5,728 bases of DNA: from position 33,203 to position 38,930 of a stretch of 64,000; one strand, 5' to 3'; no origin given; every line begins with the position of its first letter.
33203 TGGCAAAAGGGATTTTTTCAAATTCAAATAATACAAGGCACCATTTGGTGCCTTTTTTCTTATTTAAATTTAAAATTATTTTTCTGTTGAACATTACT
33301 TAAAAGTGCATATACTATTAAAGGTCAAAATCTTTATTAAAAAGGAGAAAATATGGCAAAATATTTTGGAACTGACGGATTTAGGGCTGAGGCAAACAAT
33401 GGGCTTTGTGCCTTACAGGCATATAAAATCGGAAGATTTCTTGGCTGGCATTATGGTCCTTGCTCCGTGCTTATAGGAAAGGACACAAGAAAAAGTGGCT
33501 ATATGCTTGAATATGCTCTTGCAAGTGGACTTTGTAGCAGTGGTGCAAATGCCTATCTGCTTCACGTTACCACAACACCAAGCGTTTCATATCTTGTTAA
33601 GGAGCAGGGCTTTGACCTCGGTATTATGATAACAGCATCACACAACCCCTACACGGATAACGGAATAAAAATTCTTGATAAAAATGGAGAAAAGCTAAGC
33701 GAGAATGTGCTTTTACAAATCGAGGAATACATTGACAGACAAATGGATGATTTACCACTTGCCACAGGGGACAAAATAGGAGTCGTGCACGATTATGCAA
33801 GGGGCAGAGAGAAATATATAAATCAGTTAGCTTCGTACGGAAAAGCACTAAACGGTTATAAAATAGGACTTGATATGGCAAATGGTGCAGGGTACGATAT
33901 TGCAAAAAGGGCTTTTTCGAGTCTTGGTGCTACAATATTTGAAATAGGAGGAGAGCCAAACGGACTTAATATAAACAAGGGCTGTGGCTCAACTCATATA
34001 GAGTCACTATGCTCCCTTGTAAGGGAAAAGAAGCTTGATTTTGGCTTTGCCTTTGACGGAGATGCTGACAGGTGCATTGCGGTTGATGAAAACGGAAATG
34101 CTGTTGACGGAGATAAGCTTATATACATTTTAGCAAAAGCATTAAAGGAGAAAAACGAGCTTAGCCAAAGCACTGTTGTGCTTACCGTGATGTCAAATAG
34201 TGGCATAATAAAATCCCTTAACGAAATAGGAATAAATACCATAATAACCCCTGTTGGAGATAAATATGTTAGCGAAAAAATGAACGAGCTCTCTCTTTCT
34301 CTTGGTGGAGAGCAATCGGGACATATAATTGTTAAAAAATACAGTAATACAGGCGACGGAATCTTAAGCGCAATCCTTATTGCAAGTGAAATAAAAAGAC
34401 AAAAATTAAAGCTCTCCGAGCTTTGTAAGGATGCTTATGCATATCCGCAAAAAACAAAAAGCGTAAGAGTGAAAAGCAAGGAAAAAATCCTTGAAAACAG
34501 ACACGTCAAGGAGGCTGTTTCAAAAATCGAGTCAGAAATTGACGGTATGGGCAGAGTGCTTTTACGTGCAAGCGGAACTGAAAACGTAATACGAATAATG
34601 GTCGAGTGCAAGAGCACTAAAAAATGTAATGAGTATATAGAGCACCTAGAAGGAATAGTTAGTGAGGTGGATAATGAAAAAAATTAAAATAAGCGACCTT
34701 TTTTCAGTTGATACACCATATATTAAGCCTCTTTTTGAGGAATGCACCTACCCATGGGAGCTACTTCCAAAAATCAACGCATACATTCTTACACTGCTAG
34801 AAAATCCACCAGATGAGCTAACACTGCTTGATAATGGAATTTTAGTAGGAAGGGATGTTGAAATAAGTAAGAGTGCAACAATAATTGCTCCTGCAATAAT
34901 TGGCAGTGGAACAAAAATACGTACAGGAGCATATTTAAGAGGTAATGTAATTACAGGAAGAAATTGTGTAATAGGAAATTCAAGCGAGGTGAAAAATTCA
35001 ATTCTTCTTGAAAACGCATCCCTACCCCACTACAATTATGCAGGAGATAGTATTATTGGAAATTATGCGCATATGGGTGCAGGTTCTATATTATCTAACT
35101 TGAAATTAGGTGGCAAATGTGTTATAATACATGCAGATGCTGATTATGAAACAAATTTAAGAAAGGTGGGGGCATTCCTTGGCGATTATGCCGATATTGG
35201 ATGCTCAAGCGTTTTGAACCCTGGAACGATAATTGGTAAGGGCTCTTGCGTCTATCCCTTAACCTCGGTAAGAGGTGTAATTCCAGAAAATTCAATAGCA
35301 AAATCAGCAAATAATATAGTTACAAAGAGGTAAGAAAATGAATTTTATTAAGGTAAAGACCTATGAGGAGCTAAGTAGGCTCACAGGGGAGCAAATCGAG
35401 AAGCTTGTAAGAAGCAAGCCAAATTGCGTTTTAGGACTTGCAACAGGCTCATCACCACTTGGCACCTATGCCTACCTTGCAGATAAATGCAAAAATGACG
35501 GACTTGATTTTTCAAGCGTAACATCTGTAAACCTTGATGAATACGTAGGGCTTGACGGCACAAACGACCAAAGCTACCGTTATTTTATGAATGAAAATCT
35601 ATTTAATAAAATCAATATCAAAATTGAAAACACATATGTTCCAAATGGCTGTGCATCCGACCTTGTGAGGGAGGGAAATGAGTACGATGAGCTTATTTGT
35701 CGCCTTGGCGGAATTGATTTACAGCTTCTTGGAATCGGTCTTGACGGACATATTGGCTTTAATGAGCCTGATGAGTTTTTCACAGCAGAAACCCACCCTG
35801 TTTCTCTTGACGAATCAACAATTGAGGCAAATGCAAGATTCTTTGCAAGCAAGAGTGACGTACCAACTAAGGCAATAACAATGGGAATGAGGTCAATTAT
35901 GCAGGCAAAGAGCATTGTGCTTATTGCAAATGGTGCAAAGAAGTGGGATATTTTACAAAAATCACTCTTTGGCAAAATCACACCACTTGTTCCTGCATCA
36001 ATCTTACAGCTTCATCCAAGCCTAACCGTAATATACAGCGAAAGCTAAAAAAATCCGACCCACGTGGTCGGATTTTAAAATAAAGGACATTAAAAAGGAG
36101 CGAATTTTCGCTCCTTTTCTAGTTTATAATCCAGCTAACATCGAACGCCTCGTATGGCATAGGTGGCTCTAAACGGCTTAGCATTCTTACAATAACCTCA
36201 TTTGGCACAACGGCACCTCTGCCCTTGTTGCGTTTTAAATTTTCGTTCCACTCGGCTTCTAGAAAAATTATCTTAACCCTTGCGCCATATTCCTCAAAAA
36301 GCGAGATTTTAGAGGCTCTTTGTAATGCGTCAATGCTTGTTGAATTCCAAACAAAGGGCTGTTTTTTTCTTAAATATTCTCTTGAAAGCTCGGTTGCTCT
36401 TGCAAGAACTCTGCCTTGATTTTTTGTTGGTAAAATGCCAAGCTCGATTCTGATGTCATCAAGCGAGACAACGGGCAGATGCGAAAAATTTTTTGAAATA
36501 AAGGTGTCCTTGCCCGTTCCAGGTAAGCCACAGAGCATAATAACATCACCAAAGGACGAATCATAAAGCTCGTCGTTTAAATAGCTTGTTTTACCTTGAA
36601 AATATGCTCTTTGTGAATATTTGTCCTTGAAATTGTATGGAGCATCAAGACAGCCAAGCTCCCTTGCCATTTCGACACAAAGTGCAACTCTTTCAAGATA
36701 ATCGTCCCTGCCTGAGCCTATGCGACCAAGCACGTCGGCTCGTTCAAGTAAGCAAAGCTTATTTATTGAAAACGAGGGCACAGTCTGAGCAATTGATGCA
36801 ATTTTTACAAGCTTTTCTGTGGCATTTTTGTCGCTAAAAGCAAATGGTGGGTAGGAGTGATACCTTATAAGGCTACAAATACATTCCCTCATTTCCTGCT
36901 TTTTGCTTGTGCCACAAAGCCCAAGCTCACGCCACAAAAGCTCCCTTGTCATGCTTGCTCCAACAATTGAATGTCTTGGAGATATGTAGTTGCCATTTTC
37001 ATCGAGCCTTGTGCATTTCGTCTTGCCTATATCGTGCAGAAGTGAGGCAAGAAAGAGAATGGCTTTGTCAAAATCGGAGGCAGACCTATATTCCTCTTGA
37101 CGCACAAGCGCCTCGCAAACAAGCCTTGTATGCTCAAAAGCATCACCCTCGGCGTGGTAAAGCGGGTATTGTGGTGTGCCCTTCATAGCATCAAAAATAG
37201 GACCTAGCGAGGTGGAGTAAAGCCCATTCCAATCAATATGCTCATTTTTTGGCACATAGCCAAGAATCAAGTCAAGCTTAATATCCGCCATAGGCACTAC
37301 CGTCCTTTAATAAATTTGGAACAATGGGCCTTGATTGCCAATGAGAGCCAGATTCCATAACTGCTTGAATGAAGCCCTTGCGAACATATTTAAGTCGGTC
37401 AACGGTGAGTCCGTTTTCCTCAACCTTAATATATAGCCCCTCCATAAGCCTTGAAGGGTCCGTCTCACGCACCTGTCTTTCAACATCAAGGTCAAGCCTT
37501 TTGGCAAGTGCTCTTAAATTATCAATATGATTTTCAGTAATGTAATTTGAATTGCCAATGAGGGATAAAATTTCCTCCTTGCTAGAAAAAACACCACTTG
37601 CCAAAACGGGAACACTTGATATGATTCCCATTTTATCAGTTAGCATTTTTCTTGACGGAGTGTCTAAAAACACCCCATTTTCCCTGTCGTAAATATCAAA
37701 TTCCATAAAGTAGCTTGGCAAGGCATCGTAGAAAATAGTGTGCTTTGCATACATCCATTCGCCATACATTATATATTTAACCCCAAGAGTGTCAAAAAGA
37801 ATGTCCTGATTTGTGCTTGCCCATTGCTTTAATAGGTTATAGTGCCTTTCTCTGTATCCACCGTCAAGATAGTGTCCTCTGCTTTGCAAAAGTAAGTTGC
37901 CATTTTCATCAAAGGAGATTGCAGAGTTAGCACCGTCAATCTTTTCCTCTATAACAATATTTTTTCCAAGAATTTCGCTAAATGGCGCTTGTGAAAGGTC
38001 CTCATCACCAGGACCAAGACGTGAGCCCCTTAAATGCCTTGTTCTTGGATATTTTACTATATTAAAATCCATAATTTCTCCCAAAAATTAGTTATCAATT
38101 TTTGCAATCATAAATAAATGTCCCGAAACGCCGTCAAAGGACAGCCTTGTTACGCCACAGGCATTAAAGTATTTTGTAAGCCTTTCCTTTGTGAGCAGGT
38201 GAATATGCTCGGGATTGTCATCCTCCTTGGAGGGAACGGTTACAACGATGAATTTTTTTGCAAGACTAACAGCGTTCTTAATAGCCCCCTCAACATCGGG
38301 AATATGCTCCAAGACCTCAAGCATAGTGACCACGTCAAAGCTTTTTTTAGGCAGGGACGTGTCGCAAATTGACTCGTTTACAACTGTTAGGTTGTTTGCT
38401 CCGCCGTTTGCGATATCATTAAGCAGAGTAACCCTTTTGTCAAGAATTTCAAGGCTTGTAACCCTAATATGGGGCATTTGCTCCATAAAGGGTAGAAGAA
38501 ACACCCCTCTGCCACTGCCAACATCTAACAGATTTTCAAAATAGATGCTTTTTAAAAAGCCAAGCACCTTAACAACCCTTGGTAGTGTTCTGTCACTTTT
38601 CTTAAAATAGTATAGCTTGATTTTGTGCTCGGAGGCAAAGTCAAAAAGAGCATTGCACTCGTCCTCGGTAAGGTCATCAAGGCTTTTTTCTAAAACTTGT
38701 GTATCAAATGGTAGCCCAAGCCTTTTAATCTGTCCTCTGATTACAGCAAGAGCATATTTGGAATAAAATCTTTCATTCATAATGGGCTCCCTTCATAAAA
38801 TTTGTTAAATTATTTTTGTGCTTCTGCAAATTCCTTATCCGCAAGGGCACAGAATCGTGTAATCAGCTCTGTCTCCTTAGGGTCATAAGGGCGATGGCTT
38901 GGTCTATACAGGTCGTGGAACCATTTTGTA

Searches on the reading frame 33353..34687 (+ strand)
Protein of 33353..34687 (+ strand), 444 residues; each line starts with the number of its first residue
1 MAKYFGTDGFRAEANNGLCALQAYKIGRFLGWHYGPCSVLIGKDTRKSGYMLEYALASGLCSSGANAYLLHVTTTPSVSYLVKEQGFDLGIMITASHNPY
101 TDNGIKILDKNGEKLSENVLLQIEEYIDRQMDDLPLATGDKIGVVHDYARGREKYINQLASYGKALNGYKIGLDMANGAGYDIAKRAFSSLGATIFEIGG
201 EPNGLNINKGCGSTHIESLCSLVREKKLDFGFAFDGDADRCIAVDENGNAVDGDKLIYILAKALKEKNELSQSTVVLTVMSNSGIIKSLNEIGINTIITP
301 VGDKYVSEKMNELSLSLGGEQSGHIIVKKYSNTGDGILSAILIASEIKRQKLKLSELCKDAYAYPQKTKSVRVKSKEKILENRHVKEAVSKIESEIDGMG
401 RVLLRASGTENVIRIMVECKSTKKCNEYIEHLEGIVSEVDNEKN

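Call 23: search_protein_families(library=pfam, proteins=[window:33353-34687:+], max_evalue=0.001)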
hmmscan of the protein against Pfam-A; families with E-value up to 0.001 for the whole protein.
window:33353-34687:+ (444 aa): 4 families
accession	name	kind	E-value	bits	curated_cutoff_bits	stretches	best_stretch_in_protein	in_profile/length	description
PF02878.22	PGM_PMM_I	-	2.4e-35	121.6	22.5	1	3-130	2-134/138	Phosphoglucomutase/phosphomannomutase, alpha/beta/alpha domain I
PF02880.22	PGM_PMM_III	-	2e-33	115.3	20.7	1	252-362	1-112/115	Phosphoglucomutase/phosphomannomutase, alpha/beta/alpha domain III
PF00408.26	PGM_PMM_IV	-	2.4e-15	56.8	23.1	1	371-430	4-63/68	Phosphoglucomutase/phosphomannomutase, C-terminal domain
PF02879.22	PGM_PMM_II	-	7.4e-15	55.8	29.3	1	154-248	2-103/103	Phosphoglucomutase/phosphomannomutase, alpha/beta/alpha domain II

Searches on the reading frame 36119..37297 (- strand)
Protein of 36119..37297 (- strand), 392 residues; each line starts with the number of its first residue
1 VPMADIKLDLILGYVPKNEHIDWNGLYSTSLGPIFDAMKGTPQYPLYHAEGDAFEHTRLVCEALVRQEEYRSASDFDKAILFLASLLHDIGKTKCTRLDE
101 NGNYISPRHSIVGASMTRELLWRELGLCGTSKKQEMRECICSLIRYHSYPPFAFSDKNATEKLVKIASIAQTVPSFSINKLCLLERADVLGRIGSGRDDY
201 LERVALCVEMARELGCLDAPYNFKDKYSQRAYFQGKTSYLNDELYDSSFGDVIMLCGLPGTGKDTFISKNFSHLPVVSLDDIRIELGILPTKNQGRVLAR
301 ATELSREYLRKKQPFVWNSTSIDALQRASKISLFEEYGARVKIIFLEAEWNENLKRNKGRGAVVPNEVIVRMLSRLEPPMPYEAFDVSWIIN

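Call 17: search_protein_families(library=pfam, proteins=[window:36119-37297:-], max_evalue=0.01)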
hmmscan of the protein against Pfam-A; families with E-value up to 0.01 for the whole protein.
window:36119-37297:- (392 aa): 2 families
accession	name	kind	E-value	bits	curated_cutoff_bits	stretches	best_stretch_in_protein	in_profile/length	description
PF13671.12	AAA_33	-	9.4e-20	71.8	27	1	252-379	1-143/143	AAA domain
PF01966.28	HD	-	2.4e-07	31.5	22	1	54-167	2-107/116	HD domain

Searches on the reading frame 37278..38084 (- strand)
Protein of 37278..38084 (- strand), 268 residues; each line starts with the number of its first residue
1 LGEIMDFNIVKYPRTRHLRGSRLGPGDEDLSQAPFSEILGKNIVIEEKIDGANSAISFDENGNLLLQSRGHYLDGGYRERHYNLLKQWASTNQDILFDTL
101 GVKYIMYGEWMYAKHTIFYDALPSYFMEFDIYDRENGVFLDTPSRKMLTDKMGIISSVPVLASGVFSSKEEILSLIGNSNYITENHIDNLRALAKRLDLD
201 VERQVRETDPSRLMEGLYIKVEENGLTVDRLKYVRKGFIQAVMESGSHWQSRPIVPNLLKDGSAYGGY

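Call 17: search_protein_families(library=pfam, proteins=[window:37278-38084:-], max_evalue=0.01)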
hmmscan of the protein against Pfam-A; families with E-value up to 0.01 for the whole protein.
window:37278-38084:- (268 aa): 1 family
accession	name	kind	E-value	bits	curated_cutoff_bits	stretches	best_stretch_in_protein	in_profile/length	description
PF09414.15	RNA_ligase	-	2.4e-33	116.1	27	1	42-234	2-171/171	RNA ligase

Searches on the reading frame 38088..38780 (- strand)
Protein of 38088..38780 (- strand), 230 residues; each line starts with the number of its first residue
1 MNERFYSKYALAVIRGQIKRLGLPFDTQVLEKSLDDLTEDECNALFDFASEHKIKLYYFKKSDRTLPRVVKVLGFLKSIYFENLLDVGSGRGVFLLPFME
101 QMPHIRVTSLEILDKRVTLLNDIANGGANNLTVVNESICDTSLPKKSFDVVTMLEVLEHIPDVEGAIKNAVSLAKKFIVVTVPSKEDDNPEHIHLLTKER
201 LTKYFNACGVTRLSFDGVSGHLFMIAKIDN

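Call 17: search_protein_families(library=pfam, proteins=[window:38088-38780:-], max_evalue=0.01)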
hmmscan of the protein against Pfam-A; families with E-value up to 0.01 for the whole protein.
window:38088-38780:- (230 aa): 9 families
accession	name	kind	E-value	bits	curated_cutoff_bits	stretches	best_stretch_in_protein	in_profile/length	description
PF13489.12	Methyltransf_23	-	1.2e-12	48.3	27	1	78-192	20-128/164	Methyltransferase domain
PF08241.18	Methyltransf_11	-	6.8e-12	46.3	21.2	1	85-175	1-88/95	Methyltransferase domain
PF13649.12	Methyltransf_25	-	5.8e-11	43.4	27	1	85-175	2-94/97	Methyltransferase domain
PF08242.18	Methyltransf_12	-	1.7e-10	41.9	30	1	85-175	1-93/98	Methyltransferase domain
PF13847.12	Methyltransf_31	-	3.7e-09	36.9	27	1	83-196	6-125/145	Methyltransferase domain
PF02527.21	GidB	-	1.7e-06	27.9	27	1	70-153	39-121/184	rRNA small subunit methyltransferase G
PF02390.23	Methyltransf_4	-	0.00039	20.4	24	1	84-148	5-73/173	Putative methyltransferase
PF00891.24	Methyltransf_2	-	0.0034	17.2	22.3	1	71-158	53-138/210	O-methyltransferase domain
PF05175.20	MTS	-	0.0077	16.3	23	0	77-151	28-102/170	Methyltransferase small domain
